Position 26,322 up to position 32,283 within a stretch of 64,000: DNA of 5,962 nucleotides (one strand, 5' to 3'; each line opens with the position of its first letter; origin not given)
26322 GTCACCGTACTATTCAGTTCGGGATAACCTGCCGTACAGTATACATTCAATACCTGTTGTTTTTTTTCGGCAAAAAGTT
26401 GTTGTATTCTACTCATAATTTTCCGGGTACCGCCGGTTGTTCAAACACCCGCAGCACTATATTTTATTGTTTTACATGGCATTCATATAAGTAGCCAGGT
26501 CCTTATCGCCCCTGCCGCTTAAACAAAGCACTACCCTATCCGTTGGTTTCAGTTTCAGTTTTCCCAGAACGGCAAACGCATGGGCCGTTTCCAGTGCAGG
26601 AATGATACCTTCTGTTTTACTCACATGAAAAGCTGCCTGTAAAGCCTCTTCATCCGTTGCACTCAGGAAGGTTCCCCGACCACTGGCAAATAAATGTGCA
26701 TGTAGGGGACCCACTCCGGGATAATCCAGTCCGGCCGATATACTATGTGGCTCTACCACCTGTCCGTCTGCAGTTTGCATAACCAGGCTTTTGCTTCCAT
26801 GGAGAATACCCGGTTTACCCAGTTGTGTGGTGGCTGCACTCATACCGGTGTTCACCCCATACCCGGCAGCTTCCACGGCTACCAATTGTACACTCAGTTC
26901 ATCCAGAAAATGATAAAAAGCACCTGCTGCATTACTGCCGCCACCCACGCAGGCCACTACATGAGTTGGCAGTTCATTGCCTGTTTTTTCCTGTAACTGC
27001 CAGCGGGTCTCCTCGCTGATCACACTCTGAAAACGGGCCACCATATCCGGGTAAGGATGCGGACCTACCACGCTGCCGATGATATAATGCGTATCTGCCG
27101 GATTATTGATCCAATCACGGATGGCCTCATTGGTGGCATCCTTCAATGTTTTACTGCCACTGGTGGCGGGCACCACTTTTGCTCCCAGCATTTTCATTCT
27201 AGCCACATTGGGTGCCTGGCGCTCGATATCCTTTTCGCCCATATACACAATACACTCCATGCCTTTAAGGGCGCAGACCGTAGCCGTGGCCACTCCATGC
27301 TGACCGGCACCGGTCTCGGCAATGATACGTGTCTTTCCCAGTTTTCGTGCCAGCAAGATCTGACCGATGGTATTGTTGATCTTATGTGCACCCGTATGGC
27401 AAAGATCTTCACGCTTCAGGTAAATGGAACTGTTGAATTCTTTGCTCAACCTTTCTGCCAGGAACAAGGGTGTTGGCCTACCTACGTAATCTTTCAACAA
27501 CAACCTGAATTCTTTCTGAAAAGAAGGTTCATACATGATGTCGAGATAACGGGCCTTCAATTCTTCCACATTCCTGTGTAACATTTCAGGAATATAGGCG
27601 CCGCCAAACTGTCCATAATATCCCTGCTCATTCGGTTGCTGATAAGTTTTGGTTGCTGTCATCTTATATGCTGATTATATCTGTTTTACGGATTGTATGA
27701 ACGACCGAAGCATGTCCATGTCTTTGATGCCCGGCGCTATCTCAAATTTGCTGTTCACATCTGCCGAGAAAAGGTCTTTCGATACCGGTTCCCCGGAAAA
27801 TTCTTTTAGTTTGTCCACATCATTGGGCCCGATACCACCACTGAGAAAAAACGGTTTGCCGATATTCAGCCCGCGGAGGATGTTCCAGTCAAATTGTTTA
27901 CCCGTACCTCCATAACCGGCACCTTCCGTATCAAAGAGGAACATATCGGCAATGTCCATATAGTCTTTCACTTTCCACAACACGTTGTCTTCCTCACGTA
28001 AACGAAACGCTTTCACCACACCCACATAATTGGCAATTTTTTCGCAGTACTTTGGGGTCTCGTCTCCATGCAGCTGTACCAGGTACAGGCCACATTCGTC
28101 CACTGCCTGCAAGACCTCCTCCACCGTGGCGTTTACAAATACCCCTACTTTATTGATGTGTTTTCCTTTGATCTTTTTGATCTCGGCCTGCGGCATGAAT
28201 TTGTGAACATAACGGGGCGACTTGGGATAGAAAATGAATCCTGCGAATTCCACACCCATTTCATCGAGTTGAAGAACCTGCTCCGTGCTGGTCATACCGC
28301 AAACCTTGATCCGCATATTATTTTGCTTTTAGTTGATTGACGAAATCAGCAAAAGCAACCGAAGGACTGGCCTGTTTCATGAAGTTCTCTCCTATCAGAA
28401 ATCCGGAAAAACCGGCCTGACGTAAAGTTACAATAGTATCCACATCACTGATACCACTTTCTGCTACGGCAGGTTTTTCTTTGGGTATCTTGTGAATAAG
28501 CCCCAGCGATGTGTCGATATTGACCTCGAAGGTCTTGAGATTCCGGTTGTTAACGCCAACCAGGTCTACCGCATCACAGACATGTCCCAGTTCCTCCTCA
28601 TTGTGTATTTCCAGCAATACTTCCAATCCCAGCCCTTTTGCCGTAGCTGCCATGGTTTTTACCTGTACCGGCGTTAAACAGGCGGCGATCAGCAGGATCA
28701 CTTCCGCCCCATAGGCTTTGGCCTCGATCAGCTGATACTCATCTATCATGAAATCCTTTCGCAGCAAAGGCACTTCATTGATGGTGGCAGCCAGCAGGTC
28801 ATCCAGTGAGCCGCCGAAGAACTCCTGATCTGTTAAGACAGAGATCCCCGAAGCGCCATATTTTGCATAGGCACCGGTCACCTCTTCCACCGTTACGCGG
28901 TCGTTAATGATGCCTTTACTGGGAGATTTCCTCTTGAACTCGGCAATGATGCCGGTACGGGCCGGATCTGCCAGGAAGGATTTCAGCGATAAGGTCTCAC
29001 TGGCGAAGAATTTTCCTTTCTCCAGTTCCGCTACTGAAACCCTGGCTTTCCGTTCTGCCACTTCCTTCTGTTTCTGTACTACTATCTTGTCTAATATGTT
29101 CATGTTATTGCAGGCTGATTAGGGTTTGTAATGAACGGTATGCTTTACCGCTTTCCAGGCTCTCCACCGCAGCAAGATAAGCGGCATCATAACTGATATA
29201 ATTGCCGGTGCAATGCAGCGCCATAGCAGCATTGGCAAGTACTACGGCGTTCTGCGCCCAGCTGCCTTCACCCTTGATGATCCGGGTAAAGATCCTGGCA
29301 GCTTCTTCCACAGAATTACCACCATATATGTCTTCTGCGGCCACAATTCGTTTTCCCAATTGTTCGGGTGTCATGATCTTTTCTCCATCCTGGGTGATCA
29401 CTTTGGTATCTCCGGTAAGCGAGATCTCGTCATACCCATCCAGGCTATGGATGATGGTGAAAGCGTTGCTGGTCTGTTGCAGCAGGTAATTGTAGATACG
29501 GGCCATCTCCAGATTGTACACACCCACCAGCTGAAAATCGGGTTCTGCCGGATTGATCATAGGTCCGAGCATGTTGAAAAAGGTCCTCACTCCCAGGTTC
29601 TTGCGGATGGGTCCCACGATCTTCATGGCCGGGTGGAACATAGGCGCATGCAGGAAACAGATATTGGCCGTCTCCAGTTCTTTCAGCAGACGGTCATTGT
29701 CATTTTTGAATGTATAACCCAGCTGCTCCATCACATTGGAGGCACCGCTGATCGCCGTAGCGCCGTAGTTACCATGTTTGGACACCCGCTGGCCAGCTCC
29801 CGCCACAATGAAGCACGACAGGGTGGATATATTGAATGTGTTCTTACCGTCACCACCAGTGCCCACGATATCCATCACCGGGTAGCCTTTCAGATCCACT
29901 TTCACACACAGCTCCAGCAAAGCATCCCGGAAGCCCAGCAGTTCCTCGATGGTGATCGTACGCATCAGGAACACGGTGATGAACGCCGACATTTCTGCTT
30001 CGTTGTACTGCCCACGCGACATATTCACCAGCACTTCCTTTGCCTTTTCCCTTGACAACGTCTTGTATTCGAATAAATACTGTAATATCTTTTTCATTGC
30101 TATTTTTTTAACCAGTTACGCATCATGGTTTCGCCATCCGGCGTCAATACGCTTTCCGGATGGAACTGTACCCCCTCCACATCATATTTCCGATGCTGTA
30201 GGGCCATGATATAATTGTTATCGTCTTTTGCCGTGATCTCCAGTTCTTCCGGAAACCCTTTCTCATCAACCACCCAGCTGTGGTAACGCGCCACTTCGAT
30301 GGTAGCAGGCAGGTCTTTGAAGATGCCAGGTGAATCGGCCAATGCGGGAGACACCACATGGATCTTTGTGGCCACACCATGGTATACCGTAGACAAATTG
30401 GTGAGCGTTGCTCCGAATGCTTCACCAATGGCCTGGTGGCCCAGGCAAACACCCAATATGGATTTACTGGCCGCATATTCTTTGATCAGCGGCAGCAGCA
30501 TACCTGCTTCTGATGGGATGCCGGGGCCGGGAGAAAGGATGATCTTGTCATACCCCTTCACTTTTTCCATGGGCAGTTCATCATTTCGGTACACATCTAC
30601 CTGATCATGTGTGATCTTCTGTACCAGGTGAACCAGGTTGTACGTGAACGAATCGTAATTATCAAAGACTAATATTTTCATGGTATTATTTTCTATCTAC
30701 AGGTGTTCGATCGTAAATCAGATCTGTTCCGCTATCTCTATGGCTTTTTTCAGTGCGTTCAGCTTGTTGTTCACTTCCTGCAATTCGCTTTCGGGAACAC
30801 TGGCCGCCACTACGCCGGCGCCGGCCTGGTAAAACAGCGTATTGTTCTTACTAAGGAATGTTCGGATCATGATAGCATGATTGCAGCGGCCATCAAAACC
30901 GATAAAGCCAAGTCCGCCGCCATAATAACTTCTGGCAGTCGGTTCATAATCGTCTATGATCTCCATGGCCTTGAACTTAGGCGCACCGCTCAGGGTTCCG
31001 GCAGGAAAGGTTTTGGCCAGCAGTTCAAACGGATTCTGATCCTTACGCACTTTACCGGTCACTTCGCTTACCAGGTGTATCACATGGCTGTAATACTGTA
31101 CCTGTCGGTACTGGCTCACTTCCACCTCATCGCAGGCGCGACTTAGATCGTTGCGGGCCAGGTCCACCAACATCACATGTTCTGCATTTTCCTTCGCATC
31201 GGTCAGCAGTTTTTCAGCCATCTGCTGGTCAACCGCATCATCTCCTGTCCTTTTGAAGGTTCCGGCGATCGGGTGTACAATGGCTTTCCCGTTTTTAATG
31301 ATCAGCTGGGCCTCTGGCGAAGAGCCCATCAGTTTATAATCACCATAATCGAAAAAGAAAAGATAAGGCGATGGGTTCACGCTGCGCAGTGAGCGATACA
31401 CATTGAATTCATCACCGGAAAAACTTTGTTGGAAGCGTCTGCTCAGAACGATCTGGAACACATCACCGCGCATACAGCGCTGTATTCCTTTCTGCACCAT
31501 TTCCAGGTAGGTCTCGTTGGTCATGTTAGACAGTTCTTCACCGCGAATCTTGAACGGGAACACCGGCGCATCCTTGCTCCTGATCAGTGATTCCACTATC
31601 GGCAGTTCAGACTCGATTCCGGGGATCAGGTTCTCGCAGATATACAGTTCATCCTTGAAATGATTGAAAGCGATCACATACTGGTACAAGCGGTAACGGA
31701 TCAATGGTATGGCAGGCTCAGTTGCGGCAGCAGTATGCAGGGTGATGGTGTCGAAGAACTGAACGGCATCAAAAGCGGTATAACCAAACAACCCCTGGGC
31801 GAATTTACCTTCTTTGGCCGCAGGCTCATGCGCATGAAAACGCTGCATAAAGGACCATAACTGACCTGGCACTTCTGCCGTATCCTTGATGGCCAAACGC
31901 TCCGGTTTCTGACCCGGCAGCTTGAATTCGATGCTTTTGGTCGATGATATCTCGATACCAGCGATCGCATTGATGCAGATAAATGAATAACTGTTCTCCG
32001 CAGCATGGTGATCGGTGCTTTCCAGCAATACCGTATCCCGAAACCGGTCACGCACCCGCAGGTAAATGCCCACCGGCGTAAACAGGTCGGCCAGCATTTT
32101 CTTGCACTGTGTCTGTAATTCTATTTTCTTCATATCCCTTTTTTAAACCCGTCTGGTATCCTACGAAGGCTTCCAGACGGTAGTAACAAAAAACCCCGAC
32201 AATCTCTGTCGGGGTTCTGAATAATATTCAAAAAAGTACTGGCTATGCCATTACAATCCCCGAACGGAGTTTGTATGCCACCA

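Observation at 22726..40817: trp operon nested inside the his operon, so hisHAF(IE) appear to sit behind a Trp attenuator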

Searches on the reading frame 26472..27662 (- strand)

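Call 4: search_protein_families(library=pfam, proteins=[window:26472-27662:-])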
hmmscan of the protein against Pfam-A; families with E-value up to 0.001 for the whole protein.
window:26472-27662:- (396 aa): 1 family
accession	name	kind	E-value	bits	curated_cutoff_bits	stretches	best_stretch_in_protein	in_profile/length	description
PF00291.31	PALP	-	7.8e-44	150.6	35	1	61-383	5-295/295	Pyridoxal-phosphate dependent enzyme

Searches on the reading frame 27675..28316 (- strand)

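Call 4: search_protein_families(library=pfam, proteins=[window:27675-28316:-])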
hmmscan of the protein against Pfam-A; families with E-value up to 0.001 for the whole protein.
window:27675-28316:- (213 aa): 1 family
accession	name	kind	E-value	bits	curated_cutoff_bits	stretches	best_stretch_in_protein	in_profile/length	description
PF00697.28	PRAI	-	3.1e-39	135.1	22.7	1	4-208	2-192/193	N-(5'phosphoribosyl)anthranilate (PRA) isomerase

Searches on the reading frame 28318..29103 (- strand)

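Call 4: search_protein_families(library=pfam, proteins=[window:28318-29103:-])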
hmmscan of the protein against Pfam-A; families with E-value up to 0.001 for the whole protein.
window:28318-29103:- (261 aa): 1 family
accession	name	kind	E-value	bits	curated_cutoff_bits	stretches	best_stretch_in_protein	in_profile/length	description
PF00218.27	IGPS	-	1.2e-74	251.2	27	1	4-250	1-250/254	Indole-3-glycerol phosphate synthase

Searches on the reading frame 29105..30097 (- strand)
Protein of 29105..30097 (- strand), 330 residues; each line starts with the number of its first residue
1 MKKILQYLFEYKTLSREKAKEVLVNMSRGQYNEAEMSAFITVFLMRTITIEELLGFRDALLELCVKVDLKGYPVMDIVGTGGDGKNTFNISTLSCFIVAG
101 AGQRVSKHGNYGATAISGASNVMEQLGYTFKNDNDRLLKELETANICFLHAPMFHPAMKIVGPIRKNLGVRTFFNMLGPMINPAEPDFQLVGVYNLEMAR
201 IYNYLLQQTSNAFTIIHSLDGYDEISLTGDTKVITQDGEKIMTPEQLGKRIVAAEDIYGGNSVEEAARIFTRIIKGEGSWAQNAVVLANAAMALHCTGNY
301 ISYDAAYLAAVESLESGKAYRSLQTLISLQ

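Call 4: search_protein_families(library=pfam, proteins=[window:29105-30097:-])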
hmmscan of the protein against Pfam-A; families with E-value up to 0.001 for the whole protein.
window:29105-30097:- (330 aa): 2 families
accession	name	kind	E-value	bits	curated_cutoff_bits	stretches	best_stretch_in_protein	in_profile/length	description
PF00591.27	Glycos_transf_3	-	3.7e-65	220.5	27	1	72-320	2-253/253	Glycosyl transferase family, a/b domain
PF02885.22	Glycos_trans_3N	-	4.3e-14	52.5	26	1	2-63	1-62/63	Glycosyl transferase family, helical bundle domain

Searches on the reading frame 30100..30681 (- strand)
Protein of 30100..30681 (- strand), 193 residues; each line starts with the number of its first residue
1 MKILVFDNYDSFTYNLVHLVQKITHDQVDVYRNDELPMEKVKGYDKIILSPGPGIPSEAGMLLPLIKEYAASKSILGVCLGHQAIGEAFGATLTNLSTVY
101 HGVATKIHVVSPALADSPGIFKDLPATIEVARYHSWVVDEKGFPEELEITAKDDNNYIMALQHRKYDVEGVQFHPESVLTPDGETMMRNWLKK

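Call 3: search_protein_families(library=pfam, proteins=[window:30100-30681:-])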
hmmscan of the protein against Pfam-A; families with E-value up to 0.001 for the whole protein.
window:30100-30681:- (193 aa): 2 families
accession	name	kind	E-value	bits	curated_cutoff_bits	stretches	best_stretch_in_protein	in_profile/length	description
PF00117.34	GATase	-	1.6e-49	168.6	22.8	1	4-192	1-188/190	Glutamine amidotransferase class-I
PF07722.19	Peptidase_C26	-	2.7e-09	37.5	20.5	1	65-176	97-219/219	Peptidase C26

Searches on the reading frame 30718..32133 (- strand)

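Call 3: search_protein_families(library=pfam, proteins=[window:30718-32133:-])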
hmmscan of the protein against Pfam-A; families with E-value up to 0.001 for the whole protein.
window:30718-32133:- (471 aa): 2 families
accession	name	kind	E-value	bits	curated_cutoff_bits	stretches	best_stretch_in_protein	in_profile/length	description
PF00425.24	Chorismate_bind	-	1.7e-79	267.4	27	1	206-457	2-257/257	chorismate binding enzyme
PF04715.19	Anth_synt_I_N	-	9.3e-25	87.9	23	1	16-165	1-140/140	Anthranilate synthase component I, N terminal region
